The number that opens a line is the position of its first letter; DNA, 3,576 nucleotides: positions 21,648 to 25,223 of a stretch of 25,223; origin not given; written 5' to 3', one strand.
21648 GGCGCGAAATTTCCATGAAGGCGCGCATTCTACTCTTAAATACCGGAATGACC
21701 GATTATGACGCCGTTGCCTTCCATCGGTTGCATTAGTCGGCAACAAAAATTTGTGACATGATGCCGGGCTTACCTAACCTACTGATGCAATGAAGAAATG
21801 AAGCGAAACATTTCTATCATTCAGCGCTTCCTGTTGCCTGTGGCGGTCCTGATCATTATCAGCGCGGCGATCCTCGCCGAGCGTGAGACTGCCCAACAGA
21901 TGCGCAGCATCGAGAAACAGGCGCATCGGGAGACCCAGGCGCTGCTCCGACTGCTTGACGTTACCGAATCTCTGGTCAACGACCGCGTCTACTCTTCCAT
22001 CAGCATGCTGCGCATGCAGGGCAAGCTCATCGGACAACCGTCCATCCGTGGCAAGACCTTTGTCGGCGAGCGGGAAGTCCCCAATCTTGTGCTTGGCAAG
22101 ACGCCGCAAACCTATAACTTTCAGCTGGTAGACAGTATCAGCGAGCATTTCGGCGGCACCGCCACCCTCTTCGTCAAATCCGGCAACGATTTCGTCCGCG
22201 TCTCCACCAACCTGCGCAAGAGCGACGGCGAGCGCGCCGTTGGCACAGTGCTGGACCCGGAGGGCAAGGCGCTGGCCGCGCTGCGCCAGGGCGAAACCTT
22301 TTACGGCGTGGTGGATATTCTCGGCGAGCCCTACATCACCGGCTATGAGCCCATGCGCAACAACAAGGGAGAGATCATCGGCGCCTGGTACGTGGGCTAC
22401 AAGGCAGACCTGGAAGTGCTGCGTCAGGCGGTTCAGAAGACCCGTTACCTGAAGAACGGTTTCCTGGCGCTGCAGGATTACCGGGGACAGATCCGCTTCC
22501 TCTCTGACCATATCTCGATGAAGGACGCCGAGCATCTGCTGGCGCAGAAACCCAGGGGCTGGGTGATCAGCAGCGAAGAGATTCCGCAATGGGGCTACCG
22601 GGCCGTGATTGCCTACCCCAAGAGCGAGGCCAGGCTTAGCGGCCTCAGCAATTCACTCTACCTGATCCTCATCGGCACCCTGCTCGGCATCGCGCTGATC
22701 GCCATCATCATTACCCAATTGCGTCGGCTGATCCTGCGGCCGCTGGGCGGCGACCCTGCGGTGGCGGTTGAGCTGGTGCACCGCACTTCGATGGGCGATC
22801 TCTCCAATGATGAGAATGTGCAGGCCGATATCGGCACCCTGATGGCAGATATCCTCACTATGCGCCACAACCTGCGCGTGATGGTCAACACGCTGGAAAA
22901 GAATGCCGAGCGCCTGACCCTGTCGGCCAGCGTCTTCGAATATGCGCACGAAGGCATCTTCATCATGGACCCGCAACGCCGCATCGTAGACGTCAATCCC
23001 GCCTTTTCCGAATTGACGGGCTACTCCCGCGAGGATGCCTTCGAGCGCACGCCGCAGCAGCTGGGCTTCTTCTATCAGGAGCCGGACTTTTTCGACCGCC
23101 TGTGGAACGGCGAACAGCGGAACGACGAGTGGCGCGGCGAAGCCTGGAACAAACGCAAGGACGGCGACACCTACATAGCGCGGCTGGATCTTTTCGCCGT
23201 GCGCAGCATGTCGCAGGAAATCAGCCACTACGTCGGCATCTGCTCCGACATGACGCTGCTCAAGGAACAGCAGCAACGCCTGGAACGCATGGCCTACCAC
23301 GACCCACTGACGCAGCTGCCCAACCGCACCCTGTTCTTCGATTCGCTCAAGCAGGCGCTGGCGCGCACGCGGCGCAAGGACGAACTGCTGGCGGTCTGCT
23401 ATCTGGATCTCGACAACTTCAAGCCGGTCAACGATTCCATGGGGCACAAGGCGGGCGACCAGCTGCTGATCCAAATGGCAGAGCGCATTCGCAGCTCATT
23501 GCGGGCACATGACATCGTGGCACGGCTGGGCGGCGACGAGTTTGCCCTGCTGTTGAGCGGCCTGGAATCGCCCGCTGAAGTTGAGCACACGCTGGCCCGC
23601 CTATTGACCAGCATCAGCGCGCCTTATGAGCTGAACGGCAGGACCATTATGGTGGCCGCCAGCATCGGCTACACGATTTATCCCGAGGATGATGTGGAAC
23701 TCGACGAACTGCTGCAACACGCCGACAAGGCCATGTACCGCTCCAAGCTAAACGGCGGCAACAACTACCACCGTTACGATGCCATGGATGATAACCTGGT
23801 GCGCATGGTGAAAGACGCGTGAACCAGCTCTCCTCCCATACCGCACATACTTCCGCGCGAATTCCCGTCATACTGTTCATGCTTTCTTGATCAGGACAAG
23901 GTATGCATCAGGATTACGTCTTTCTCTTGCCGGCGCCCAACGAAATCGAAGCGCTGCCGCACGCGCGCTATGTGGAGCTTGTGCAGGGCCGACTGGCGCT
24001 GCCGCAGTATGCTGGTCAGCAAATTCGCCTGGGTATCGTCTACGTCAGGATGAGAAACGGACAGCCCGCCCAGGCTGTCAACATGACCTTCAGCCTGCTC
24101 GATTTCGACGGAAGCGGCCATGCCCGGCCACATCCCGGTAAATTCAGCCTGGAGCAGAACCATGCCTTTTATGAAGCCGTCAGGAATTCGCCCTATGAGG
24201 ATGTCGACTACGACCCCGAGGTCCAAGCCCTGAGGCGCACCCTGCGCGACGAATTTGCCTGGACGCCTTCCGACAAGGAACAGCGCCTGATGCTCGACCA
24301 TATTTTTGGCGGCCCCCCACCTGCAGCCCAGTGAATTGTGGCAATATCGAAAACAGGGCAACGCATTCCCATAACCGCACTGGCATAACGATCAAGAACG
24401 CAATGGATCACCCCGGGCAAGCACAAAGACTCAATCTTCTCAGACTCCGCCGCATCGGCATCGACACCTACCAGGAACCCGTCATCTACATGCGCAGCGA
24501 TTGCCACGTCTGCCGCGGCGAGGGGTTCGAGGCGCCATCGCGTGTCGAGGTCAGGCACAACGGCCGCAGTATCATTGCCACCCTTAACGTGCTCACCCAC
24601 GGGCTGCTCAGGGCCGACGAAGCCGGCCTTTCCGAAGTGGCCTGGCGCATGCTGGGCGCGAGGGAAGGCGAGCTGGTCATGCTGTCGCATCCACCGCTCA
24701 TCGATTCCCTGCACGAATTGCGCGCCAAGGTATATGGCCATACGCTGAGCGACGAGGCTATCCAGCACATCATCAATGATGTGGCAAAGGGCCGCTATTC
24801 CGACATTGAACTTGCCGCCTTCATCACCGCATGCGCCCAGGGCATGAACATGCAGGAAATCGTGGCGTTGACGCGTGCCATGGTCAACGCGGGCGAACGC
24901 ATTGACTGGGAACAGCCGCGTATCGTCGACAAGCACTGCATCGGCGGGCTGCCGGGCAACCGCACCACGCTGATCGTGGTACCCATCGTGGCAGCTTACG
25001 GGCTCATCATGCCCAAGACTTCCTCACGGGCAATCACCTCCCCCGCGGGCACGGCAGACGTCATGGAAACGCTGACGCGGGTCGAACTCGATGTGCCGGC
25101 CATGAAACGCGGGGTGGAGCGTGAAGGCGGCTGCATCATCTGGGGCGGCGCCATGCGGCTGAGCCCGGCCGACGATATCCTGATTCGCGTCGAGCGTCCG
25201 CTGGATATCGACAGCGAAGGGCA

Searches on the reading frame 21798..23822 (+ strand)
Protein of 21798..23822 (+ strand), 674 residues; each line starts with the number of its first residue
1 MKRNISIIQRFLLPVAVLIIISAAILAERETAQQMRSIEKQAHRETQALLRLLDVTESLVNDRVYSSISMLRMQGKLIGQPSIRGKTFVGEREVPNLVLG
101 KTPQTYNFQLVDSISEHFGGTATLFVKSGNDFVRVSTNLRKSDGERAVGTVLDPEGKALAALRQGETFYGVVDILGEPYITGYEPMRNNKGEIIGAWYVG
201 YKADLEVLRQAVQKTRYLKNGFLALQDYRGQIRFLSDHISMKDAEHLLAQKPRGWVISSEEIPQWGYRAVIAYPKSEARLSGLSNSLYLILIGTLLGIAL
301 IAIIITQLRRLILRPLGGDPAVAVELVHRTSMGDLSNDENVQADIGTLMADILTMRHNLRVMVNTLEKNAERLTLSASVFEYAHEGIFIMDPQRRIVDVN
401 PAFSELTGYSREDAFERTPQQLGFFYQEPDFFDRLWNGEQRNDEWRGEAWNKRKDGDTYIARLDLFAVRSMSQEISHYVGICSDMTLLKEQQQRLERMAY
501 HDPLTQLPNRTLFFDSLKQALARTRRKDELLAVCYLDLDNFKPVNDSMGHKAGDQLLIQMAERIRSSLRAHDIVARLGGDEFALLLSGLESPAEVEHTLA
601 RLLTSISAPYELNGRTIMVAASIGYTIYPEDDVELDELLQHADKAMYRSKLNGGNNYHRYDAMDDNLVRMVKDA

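Call 8: search_protein_families(library=pfam, proteins=[window:21798-23822:+], max_evalue=0.001)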
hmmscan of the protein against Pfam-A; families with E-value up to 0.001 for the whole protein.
window:21798-23822:+ (674 aa): 9 families
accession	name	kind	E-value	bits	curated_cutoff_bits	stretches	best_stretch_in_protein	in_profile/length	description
PF00990.26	GGDEF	-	3.5e-48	163.8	23.8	1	499-656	1-161/161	Diguanylate cyclase, GGDEF domain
PF17201.10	Cache_3-Cache_2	-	3.3e-43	148.5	27.7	1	35-229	8-212/299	Cache 3/Cache 2 fusion domain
PF17202.10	sCache_3_3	-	1.3e-32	112.8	28.8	1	105-204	4-98/107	Single cache domain 3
PF13426.13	PAS_9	-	6.8e-15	55.7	27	1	385-486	2-102/103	PAS domain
PF00989.32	PAS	-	3e-12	47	22.6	1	379-485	6-113/113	PAS fold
PF17203.10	sCache_3_2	-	1.7e-09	38.3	28.4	1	92-204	25-129/140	Single cache domain 3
PF13188.13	PAS_8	-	9.2e-09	35.3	21.8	1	377-425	4-53/65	PAS domain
PF08448.16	PAS_4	-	6.3e-05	23.6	23.1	1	385-487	6-107/110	PAS fold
PF08447.18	PAS_3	-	0.00053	20.6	25.6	0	397-481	2-88/89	PAS fold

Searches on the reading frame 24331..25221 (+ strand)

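Call 8: search_protein_families(library=pfam, proteins=[window:24331-25221:+], max_evalue=0.001)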
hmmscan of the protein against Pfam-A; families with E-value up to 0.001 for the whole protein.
window:24331-25221:+ (297 aa): 2 families
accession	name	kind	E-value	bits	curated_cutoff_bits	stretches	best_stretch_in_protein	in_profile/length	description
PF02885.22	Glycos_trans_3N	-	3.9e-14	52.6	26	1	130-188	4-63/63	Glycosyl transferase family, helical bundle domain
PF00591.27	Glycos_transf_3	-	1e-09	38.9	27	1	196-291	2-98/253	Glycosyl transferase family, a/b domain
